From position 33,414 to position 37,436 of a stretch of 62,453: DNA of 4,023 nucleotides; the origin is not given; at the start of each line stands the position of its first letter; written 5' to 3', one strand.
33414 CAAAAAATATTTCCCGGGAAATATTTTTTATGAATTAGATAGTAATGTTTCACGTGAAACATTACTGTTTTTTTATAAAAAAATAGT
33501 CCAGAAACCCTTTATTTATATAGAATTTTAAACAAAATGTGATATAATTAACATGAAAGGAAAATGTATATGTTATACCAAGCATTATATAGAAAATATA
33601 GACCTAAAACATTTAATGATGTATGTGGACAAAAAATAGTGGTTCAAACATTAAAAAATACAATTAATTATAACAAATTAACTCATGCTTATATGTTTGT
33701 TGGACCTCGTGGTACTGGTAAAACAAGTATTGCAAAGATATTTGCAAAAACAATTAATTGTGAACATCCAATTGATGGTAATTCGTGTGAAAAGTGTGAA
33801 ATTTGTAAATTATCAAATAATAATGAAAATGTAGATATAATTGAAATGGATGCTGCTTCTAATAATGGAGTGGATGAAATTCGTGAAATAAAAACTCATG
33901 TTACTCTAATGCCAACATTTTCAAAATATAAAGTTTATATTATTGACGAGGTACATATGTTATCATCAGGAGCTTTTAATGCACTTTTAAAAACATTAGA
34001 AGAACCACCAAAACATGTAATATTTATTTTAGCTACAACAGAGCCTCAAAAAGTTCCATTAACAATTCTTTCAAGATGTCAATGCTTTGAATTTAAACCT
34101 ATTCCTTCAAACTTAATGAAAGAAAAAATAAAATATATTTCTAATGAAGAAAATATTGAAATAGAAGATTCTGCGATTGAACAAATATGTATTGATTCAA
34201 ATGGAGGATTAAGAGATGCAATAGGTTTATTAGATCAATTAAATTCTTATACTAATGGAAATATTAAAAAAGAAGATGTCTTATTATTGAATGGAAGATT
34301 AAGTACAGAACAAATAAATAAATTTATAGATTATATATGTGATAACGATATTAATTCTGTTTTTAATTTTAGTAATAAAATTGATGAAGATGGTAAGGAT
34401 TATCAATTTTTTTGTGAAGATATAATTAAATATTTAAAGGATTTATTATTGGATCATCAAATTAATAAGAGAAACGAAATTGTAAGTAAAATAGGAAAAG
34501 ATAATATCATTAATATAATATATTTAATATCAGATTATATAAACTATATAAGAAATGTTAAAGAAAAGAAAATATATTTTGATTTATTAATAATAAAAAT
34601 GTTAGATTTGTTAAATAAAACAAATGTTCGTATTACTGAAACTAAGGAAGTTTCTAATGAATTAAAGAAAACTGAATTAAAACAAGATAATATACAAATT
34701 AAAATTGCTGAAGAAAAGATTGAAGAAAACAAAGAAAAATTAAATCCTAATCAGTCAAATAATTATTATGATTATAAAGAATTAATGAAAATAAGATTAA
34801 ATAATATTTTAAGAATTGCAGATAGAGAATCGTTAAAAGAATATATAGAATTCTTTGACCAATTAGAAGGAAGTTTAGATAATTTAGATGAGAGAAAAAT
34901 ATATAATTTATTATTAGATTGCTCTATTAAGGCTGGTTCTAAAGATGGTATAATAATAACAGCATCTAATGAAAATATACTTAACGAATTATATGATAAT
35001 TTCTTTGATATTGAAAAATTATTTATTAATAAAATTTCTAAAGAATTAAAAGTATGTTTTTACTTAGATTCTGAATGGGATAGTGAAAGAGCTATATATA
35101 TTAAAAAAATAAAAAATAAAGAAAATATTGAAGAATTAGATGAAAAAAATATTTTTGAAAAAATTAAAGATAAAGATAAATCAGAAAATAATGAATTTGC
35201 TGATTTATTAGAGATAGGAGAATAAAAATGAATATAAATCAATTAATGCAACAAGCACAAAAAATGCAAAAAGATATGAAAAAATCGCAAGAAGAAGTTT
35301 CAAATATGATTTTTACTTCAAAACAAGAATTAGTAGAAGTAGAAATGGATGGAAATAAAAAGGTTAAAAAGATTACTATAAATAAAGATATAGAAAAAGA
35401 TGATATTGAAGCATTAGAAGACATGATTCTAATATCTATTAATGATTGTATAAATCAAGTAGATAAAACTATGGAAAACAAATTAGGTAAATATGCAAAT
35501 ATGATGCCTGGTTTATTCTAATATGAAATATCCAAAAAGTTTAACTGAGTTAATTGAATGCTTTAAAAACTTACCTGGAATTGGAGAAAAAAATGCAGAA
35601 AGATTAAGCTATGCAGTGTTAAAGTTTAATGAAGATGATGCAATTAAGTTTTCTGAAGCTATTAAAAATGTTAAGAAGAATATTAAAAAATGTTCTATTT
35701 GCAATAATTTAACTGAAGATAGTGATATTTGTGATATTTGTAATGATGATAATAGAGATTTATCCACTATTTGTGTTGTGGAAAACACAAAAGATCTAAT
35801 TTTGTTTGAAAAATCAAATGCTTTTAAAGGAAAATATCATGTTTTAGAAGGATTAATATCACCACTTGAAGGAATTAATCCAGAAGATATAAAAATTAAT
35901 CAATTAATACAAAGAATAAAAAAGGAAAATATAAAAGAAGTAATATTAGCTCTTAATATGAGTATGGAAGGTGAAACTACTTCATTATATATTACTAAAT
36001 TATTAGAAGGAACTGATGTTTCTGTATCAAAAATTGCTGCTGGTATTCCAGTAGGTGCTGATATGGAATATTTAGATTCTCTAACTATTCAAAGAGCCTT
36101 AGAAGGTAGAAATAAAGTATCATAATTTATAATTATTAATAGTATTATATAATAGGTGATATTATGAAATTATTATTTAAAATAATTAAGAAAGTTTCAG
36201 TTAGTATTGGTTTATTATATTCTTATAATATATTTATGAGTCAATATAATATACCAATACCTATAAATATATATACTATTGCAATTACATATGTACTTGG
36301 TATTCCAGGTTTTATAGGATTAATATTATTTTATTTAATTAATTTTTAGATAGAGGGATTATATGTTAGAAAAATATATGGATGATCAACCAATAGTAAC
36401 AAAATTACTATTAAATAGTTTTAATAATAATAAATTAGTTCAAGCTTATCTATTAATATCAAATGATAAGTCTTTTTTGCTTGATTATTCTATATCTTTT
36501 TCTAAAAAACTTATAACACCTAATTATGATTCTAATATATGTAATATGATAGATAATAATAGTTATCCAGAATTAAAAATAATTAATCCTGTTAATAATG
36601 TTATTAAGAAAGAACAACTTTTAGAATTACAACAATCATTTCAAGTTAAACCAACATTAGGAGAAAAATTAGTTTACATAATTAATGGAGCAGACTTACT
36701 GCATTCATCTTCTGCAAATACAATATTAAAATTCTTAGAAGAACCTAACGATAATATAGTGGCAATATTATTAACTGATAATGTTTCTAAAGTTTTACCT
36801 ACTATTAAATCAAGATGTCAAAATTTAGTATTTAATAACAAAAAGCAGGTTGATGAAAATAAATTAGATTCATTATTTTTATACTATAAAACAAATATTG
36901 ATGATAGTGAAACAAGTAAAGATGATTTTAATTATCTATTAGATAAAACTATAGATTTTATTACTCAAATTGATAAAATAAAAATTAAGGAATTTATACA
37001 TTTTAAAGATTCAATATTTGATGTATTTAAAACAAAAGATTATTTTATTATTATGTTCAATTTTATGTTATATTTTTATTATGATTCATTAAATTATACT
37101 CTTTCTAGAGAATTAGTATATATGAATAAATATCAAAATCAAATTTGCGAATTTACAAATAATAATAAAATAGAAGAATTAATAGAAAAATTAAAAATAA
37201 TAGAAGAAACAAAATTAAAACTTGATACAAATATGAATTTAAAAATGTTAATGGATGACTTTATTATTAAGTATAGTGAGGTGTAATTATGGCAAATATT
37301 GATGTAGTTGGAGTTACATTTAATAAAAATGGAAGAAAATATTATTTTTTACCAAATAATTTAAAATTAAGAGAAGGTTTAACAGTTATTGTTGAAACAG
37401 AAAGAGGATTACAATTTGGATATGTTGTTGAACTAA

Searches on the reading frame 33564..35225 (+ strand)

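Call 9: search_protein_families(library=ncbifam, proteins=[window:33564-35225:+])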
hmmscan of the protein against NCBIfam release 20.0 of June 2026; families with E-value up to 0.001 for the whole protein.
window:33564-35225:+ (553 aa): 77 families (the best 25 are shown)
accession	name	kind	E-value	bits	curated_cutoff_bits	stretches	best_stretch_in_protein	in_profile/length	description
NF004046.1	PRK05563.1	equivalog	1.1e-152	509.9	400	1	5-529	2-552/567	DNA polymerase III subunit gamma/tau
TIGR02397.1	dnaX_nterm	equivalog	1.2e-127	426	250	1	5-346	1-354/355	DNA polymerase III subunit gamma/tau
NF011510.0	PRK14948.1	equivalog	8.4e-113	378.3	593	1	1-534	1-550/640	DNA polymerase III subunit gamma/tau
NF004549.0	PRK05896.1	equivalog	1.3e-110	371.1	578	1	6-540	4-470/642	DNA polymerase III subunits gamma and tau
NF011514.0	PRK14953.1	equivalog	3e-109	366.1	536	1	3-393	1-402/488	DNA polymerase III subunits gamma and tau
NF011512.0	PRK14950.1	equivalog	2.4e-108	363.8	593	1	3-298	1-297/585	DNA polymerase III subunits gamma and tau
NF005942.0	PRK07994.1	equivalog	3.4e-106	356.7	613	1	3-296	1-294/655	DNA polymerase III subunit gamma/tau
NF011523.0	PRK14962.1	equivalog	3.5e-106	355.8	576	1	6-509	2-458/474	DNA polymerase III subunits gamma and tau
NF011526.0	PRK14965.1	equivalog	8.9e-104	348.4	670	1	3-307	1-305/578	DNA polymerase III subunits gamma and tau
NF004962.0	PRK06305.1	equivalog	4.8e-100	335.9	559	1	5-396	4-403/465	DNA polymerase III subunits gamma and tau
NF011531.0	PRK14971.1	equivalog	1.2e-97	328.2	685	1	10-359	9-365/614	DNA polymerase III subunit gamma/tau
NF006280.0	PRK08451.1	equivalog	6.2e-95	319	572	1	6-413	2-392/535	DNA polymerase III subunit gamma/tau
NF005173.0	PRK06647.1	equivalog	2.1e-94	317.4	623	1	5-500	3-488/568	DNA polymerase III subunits gamma and tau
NF006585.0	PRK09111.1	equivalog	1.7e-93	314.3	604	1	5-291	27-318/616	DNA polymerase III subunit gamma/tau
NF011522.0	PRK14961.1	equivalog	3.2e-85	286.2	562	1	3-315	1-310/363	DNA polymerase III subunits gamma and tau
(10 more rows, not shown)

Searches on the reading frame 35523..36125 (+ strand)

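Call 9: search_protein_families(library=ncbifam, proteins=[window:35523-36125:+])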
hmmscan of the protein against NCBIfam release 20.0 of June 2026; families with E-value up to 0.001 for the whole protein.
window:35523-36125:+ (200 aa): 1 family
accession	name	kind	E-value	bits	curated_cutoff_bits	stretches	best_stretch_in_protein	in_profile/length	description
TIGR00615.1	recR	equivalog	4.9e-75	251.3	162.55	1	1-197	1-196/196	recombination mediator RecR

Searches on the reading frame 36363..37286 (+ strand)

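Call 9: search_protein_families(library=ncbifam, proteins=[window:36363-37286:+])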
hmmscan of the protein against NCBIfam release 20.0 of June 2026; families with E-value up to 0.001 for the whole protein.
window:36363-37286:+ (307 aa): 55 families (the best 25 are shown)
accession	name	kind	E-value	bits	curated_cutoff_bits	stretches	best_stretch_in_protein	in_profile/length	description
NF005972.1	PRK08058.1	equivalog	2.5e-44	151.8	340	1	4-303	5-325/328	DNA polymerase III subunit delta'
TIGR00678.1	holB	equivalog_domain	4.3e-31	108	180.6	1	16-162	4-157/188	DNA polymerase III subunit delta'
NF005581.0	PRK07276.1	equivalog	1.2e-27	97.3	263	1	9-168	7-171/291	DNA polymerase III subunit delta'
NF005638.0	PRK07399.1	subfamily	1.7e-19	70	230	1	79-160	105-185/317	DNA polymerase III subunit delta'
NF005362.0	PRK06871.1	equivalog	8.8e-19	67.8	456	1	57-297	63-313/327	DNA polymerase III subunit delta'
TIGR02397.1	dnaX_nterm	equivalog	1.6e-18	67.1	250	1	52-159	69-175/355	DNA polymerase III subunit gamma/tau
NF004759.0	PRK06090.1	equivalog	6e-18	65.3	457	1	16-158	15-165/319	DNA polymerase III subunit delta'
NF004310.0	PRK05707.1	equivalog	7.3e-18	65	280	1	60-304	63-321/328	DNA polymerase III subunit delta'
NF005926.0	PRK07940.1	equivalog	2.6e-17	63.2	300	1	57-156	71-170/394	DNA polymerase III subunit delta'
NF011514.0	PRK14953.1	equivalog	4.4e-17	62.2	536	1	9-162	21-180/488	DNA polymerase III subunits gamma and tau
NF005677.0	PRK07471.1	equivalog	5.5e-17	61.9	252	1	78-159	118-199/366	DNA polymerase III subunit delta'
NF004047.0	PRK05564.1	equivalog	1.5e-16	60.3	282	1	14-307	14-313/313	DNA polymerase III subunit delta'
NF011512.0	PRK14950.1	equivalog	2.1e-16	60.2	593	1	87-161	106-180/585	DNA polymerase III subunits gamma and tau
NF004488.0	PRK05818.1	equivalog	3.3e-16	59.8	218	1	27-278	8-246/261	DNA polymerase III subunit delta'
NF011523.0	PRK14962.1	equivalog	6e-16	58.3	576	1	8-161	18-177/474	DNA polymerase III subunits gamma and tau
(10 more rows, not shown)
